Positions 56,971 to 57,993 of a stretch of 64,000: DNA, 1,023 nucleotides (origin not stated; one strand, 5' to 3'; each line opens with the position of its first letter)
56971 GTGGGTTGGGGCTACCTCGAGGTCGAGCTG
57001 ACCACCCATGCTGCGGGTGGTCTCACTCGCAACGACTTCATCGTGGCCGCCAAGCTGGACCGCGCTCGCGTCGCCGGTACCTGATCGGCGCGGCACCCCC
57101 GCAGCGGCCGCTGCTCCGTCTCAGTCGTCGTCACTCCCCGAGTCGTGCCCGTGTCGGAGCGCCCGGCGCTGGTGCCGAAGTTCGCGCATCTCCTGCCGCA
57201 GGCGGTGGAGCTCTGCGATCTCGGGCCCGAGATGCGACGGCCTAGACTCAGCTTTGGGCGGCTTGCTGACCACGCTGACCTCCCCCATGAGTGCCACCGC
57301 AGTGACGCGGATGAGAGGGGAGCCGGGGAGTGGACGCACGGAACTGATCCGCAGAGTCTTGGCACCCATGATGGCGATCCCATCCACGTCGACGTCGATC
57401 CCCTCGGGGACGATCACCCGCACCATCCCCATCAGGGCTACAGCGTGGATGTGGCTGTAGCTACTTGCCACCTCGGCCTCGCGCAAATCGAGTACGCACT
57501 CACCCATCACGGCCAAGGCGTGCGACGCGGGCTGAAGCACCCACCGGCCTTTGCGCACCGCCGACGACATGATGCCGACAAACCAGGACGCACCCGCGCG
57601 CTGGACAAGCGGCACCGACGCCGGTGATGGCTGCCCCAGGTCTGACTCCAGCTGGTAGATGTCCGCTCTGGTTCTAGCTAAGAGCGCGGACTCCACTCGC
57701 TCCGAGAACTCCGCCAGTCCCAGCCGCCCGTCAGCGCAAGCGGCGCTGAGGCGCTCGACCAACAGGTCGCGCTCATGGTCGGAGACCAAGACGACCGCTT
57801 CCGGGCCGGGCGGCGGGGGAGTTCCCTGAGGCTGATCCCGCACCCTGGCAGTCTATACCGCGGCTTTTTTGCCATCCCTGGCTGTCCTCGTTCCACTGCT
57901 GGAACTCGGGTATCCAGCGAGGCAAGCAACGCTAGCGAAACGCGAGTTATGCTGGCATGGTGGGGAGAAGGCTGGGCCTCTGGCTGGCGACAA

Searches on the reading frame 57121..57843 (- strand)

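Call 78: search_protein_families(library=pfam, proteins=[window:57121-57843:-], max_evalue=0.0001)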
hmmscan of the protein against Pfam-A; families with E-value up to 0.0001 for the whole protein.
window:57121-57843:- (240 aa): 2 families
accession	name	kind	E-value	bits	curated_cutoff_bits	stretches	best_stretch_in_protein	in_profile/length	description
PF08044.16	DUF1707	-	1.7e-13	50.8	27.6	1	19-69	2-52/53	DUF1707 SHOCT-like domain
PF09922.15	LiaF-like_C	-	6.2e-07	29.8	29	1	98-162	9-72/114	Cell wall-active antibiotics response LiaF, C-terminal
